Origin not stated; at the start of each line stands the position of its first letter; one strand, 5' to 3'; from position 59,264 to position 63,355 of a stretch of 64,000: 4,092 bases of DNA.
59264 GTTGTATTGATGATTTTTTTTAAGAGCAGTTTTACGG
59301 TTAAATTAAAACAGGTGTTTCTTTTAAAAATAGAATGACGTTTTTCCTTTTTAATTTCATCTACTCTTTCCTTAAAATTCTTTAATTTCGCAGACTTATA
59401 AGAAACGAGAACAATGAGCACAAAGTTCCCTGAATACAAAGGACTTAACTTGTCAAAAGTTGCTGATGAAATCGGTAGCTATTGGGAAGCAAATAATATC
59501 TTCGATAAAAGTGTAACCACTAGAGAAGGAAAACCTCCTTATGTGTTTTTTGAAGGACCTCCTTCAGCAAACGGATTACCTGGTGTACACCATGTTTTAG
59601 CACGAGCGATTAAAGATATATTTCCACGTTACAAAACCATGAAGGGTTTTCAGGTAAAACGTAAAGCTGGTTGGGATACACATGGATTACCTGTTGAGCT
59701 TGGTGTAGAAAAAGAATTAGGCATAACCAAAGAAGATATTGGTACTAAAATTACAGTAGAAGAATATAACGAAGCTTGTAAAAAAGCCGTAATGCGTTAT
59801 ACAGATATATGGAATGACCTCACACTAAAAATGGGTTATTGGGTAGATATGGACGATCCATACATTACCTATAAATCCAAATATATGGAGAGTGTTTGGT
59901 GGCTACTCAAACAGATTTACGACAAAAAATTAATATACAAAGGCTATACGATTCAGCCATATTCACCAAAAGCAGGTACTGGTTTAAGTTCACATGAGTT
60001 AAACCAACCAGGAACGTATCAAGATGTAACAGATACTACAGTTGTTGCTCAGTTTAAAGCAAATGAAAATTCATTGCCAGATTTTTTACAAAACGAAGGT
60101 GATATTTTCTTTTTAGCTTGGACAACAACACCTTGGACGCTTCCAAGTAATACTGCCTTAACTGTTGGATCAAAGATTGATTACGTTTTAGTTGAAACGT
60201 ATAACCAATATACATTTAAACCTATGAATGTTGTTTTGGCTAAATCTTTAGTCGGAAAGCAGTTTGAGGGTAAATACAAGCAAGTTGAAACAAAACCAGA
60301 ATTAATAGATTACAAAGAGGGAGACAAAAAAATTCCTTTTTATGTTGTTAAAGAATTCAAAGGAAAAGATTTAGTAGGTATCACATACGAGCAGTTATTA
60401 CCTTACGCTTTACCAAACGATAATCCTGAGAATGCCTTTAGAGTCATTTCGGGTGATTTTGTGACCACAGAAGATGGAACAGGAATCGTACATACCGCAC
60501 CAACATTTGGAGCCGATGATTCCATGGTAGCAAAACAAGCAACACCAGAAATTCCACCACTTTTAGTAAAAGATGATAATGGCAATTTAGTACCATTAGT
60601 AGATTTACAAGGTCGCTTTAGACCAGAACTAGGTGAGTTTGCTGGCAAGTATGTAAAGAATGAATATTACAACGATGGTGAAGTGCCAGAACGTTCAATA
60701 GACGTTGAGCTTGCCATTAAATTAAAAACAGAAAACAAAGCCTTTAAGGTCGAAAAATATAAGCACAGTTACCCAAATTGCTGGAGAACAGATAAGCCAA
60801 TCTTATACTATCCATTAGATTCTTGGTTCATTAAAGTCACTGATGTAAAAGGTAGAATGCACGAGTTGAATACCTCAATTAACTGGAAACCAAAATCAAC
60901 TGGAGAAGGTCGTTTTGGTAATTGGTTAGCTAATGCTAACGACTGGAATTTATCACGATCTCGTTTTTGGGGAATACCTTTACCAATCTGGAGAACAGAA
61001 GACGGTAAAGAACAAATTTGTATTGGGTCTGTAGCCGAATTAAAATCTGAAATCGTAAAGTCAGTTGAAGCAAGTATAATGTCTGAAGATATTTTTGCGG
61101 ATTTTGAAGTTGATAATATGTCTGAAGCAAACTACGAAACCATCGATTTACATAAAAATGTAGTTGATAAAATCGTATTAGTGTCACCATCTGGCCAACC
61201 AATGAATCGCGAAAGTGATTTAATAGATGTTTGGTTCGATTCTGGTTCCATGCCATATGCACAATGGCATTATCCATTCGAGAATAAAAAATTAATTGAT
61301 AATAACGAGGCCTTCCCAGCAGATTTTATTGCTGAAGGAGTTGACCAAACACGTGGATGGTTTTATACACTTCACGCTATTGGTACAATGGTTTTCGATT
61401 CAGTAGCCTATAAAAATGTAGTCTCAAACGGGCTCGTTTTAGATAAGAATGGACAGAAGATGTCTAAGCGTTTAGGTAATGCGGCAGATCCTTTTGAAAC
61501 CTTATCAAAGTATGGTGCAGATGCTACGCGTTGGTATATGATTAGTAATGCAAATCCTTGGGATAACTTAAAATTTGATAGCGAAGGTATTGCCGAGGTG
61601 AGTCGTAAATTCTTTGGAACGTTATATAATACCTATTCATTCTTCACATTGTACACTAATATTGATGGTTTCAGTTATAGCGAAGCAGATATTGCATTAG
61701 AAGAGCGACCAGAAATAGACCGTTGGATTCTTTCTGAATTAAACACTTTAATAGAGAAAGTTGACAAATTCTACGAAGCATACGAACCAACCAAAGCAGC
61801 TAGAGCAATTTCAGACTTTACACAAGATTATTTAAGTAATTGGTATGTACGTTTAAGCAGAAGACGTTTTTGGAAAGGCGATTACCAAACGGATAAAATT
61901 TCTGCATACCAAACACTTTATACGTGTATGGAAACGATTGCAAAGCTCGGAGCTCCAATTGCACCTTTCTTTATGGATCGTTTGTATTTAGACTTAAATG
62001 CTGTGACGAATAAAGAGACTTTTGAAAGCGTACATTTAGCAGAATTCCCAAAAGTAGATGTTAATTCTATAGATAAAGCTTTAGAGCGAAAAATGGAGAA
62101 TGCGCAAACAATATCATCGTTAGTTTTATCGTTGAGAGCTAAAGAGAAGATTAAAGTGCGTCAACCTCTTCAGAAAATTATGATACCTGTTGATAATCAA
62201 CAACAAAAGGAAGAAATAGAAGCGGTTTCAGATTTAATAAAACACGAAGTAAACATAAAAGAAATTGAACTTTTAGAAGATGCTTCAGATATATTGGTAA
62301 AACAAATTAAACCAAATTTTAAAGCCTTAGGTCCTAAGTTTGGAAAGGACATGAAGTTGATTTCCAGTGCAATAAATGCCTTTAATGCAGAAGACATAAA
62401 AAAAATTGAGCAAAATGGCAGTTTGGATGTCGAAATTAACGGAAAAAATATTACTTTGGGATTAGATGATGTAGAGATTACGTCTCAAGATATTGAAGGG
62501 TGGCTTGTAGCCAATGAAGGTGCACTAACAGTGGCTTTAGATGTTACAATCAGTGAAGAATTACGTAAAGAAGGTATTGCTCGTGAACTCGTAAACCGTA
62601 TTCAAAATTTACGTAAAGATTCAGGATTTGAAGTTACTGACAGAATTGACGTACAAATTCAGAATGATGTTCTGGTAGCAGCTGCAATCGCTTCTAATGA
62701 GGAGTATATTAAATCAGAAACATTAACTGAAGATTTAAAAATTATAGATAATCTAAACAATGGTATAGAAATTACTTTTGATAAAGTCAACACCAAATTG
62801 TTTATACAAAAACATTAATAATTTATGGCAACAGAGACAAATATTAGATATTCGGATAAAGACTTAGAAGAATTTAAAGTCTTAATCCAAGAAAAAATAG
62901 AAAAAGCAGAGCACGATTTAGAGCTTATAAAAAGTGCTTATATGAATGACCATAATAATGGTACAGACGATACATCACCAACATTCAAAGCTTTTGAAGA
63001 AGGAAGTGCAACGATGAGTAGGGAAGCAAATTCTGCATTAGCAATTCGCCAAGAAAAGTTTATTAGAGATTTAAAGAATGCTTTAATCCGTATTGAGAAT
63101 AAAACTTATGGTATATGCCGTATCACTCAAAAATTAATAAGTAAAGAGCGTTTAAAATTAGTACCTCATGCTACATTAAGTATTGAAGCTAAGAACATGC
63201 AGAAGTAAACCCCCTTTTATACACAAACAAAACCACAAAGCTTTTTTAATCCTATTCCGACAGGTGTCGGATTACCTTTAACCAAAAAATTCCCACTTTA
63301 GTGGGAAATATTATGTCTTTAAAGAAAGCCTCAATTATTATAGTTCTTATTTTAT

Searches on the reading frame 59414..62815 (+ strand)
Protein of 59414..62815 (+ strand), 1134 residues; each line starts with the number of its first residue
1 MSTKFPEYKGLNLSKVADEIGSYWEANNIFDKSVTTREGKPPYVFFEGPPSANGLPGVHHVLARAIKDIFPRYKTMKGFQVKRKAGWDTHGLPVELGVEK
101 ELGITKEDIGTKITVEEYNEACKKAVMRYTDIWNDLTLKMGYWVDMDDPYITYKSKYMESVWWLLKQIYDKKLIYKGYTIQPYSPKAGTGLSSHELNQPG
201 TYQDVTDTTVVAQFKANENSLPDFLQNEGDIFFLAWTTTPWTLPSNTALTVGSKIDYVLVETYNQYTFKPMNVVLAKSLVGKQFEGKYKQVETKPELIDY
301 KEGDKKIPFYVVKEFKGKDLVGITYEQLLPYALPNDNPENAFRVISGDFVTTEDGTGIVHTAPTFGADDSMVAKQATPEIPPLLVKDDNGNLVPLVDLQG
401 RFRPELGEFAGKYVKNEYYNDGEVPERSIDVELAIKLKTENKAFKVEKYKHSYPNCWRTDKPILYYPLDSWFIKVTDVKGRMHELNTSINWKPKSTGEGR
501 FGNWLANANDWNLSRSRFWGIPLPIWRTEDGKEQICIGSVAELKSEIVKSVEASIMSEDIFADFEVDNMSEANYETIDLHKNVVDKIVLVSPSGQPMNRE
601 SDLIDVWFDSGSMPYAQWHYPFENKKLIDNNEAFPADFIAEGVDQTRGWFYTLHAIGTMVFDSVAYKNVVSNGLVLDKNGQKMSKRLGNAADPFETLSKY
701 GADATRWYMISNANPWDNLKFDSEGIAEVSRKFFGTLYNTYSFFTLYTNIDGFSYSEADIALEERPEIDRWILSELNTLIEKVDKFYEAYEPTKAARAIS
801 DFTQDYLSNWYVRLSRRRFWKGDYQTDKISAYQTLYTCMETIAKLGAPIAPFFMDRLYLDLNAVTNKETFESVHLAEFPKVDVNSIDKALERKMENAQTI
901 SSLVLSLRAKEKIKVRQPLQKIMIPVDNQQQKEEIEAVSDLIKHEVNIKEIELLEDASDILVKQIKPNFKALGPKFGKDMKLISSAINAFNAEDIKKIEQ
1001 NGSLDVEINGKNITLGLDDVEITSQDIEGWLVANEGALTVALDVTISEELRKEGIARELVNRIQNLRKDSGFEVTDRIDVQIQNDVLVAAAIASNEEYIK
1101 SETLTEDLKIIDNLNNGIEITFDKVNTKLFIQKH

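Call 23: list_cluster_members(proteins=[window:59414-62815:+, window:58783-59226:-, window:62825-63205:+, window:52553-53914:+])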
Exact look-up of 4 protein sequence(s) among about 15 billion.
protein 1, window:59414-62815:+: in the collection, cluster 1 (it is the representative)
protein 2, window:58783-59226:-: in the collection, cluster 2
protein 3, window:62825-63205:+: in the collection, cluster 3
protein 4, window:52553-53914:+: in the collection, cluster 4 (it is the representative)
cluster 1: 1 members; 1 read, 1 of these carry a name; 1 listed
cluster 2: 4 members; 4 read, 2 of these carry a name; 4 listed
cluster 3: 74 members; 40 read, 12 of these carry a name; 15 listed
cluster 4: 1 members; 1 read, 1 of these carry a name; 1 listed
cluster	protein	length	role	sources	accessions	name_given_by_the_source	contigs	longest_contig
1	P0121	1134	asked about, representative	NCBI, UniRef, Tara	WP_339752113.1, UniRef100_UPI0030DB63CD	isoleucine--tRNA ligase [uncultured Winogradskyella sp.] | isoleucine--tRNA ligase n=1 Tax=uncultured Winogradskyella sp. TaxID=395353 ... | strand:- start:1156 stop:4560 length:3405 start_codon:yes stop_codon:yes ...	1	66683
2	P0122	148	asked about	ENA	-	-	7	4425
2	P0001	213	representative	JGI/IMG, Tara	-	strand:+ start:4553 stop:5194 length:642 start_codon:yes stop_codon:yes gene_type:complete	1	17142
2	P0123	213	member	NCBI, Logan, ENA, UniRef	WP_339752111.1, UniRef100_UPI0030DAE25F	VapA/VapB family virulence-associated protein [uncultured Winogradskyella sp.] | VapA/VapB family virulence-associated protein n=1 Tax=uncultured Winogradskyella sp. ...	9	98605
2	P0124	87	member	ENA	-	-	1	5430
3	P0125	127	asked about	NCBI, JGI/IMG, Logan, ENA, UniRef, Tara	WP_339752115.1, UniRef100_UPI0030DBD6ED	TraR/DksA family transcriptional regulator [uncultured Winogradskyella sp.] | TraR/DksA family transcriptional regulator n=1 Tax=uncultured Winogradskyella sp. ... | strand:- start:766 stop:1149 length:384 start_codon:yes stop_codon:yes gene_type:complete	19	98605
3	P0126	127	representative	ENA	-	-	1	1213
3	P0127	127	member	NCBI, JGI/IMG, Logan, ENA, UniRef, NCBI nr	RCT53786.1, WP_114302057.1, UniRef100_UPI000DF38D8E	TraR/DksA C4-type zinc finger protein [Winogradskyella sp. KYW1333] | RNA polymerase-binding transcription factor DksA | TraR/DksA family transcriptional regulator n=1 Tax=unclassified Winogradskyella ...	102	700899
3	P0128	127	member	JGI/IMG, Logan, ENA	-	RNA polymerase-binding transcription factor DksA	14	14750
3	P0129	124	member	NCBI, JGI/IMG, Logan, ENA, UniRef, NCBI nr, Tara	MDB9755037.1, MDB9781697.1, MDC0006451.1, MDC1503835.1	TraR/DksA C4-type zinc finger protein [Winogradskyella sp.] | TraR/DksA family transcriptional regulator n=1 Tax=uncultured Winogradskyella sp. ... | strand:- start:135337 stop:135711 length:375 start_codon:yes stop_codon:yes ...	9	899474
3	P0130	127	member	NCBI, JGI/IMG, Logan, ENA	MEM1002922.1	MAG: TraR/DksA C4-type zinc finger protein [Bacteroidota bacterium]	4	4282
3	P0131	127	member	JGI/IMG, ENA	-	RNA polymerase-binding transcription factor DksA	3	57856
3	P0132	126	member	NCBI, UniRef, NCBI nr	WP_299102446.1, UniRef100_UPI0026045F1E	TraR/DksA C4-type zinc finger protein [uncultured Winogradskyella sp.] | TraR/DksA family transcriptional regulator n=1 Tax=Winogradskyella sp. 4-2091 ...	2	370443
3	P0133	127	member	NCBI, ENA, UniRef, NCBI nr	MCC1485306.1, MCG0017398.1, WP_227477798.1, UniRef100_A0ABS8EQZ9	TraR/DksA family transcriptional regulator [Winogradskyella immobilis] | TraR/DksA family transcriptional regulator n=1 Tax=Winogradskyella immobilis ...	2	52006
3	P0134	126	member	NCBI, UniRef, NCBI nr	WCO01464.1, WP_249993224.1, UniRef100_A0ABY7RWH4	TraR/DksA family transcriptional regulator [Psychroserpens ponticola] | TraR/DksA C4-type zinc finger protein n=1 Tax=Psychroserpens ponticola TaxID=2932268 ... | TraR/DksA C4-type zinc finger protein [Psychroserpens ponticola]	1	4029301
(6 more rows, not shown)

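Call 58: find_encoding_contigs(protein=P0127, flank=8000, max_places=6)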
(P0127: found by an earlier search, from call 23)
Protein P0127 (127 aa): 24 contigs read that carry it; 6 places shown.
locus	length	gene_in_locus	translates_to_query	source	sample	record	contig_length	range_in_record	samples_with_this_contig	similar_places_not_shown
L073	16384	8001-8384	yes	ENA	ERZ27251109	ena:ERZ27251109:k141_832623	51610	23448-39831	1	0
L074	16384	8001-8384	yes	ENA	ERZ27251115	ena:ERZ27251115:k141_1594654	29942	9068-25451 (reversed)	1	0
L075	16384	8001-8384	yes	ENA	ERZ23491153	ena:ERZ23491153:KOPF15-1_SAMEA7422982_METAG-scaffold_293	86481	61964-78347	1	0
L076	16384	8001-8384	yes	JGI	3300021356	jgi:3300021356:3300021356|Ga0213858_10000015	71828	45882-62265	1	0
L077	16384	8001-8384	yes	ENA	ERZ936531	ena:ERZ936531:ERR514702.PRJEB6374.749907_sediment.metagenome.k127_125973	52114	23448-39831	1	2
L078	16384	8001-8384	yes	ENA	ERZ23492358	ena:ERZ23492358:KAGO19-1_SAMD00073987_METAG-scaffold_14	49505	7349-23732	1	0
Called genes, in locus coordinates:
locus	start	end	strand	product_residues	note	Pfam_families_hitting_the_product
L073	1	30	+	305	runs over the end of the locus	PF03706:LPG_synthase_TM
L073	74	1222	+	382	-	PF00756:Esterase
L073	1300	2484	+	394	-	PF00756:Esterase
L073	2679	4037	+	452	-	PF18073:Zn_ribbon_LapB, PF13481:AAA_25, PF03796:DnaB_C (faint), PF06745:ATPase (weak), PF23442:DUF7125 (weak), PF00004:AAA (weak), PF13541:ChlI, PF05362:Lon_C (weak)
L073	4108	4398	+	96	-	-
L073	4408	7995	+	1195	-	PF00133:tRNA-synt_1, PF09334:tRNA-synt_1g (faint), PF08264:Anticodon_1, PF19302:DUF5915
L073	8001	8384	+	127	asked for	PF01258:zf-dskA_traR (weak)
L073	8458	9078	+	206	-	-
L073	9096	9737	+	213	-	PF01252:Peptidase_A8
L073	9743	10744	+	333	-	PF00150:Cellulase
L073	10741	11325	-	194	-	PF01812:5-FTHF_cyc-lig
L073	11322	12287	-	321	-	PF24827:AstE_AspA_cat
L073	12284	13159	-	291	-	PF18030:Rimk_N, PF14397:ATPgrasp_ST (faint), PF02655:ATP-grasp_3, PF02955:GSH-S_ATP, PF08443:RimK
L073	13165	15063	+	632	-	PF01541:GIY-YIG, PF27096:UvrC_M, PF22920:UvrC_RNaseH, PF08459:UvrC_RNaseH_dom, PF14520:HHH_5 (weak)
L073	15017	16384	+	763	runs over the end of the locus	PF01734:Patatin, PF19143:Omp85_2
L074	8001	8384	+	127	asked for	PF01258:zf-dskA_traR (weak)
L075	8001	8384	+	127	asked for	PF01258:zf-dskA_traR (weak)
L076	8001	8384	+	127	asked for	PF01258:zf-dskA_traR (weak)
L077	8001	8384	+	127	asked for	PF01258:zf-dskA_traR (weak)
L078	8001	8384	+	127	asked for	PF01258:zf-dskA_traR (weak)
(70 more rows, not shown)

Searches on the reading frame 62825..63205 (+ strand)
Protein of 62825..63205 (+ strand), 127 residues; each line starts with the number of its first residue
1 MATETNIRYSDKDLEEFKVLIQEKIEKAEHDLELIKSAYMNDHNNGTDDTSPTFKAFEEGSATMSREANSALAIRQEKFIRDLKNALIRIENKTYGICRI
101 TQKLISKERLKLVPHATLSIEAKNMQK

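Call 24: find_encoding_contigs(protein=window:62825-63205:+, flank=10000, max_places=8)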
Protein window:62825-63205:+ (127 aa): 19 contigs read that carry it; 8 places shown.
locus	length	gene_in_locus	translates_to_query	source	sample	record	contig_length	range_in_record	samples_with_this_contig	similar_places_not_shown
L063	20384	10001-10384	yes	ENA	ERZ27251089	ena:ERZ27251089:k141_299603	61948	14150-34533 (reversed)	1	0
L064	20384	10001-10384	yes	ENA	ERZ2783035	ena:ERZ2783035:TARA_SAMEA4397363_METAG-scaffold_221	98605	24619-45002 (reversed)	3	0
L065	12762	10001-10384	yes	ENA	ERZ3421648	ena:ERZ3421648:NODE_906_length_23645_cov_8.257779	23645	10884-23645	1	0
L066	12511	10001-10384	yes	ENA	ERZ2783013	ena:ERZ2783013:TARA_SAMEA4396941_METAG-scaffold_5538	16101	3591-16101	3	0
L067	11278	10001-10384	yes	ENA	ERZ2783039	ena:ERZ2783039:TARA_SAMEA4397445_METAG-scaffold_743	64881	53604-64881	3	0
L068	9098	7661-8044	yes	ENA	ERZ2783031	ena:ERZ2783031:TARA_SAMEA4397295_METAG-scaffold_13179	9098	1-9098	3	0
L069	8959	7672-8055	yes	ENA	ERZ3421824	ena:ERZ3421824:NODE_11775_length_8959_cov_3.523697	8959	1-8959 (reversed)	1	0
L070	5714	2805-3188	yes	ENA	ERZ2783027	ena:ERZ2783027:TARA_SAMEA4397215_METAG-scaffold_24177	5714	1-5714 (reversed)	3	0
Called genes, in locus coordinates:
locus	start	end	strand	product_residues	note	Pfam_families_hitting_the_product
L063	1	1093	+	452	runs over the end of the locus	PF18073:Zn_ribbon_LapB, PF13481:AAA_25, PF03796:DnaB_C (faint), PF06745:ATPase (weak), PF23442:DUF7125 (weak), PF00004:AAA, PF13541:ChlI, PF05362:Lon_C (weak), +1 more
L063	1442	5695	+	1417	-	PF13385:Laminin_G_3, PF18962:Por_Secre_tail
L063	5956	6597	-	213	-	PF05526:R_equi_Vir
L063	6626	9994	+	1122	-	PF00133:tRNA-synt_1, PF09334:tRNA-synt_1g (faint), PF08264:Anticodon_1, PF19302:DUF5915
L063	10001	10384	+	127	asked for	PF01258:zf-dskA_traR (faint)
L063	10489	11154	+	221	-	PF01252:Peptidase_A8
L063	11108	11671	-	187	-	PF01812:5-FTHF_cyc-lig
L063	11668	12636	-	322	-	PF24827:AstE_AspA_cat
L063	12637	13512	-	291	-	PF18030:Rimk_N, PF02955:GSH-S_ATP, PF14397:ATPgrasp_ST (faint), PF02655:ATP-grasp_3, PF08443:RimK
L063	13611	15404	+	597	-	PF01541:GIY-YIG, PF27096:UvrC_M, PF22920:UvrC_RNaseH, PF08459:UvrC_RNaseH_dom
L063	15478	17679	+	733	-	PF01734:Patatin, PF19143:Omp85_2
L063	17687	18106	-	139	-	-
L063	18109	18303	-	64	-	-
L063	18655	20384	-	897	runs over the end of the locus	PF13620:CarboxypepD_reg, PF13715:CarbopepD_reg_2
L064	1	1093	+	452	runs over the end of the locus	PF18073:Zn_ribbon_LapB, PF13481:AAA_25, PF03796:DnaB_C (faint), PF06745:ATPase (weak), PF23442:DUF7125 (weak), PF00004:AAA, PF13541:ChlI, PF05362:Lon_C (weak), +1 more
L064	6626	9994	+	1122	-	PF00133:tRNA-synt_1, PF09334:tRNA-synt_1g (faint), PF08264:Anticodon_1, PF19302:DUF5915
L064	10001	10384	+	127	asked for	PF01258:zf-dskA_traR (faint)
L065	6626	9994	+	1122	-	PF00133:tRNA-synt_1, PF09334:tRNA-synt_1g (faint), PF08264:Anticodon_1, PF19302:DUF5915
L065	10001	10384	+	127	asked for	PF01258:zf-dskA_traR (faint)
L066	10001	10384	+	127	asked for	PF01258:zf-dskA_traR (faint)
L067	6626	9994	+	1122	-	PF00133:tRNA-synt_1, PF09334:tRNA-synt_1g (faint), PF08264:Anticodon_1, PF19302:DUF5915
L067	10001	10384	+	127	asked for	PF01258:zf-dskA_traR (faint)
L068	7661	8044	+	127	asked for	PF01258:zf-dskA_traR (faint)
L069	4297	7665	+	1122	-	PF00133:tRNA-synt_1, PF09334:tRNA-synt_1g (faint), PF08264:Anticodon_1, PF19302:DUF5915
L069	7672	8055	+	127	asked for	PF01258:zf-dskA_traR (faint)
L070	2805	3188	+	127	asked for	PF01258:zf-dskA_traR (faint)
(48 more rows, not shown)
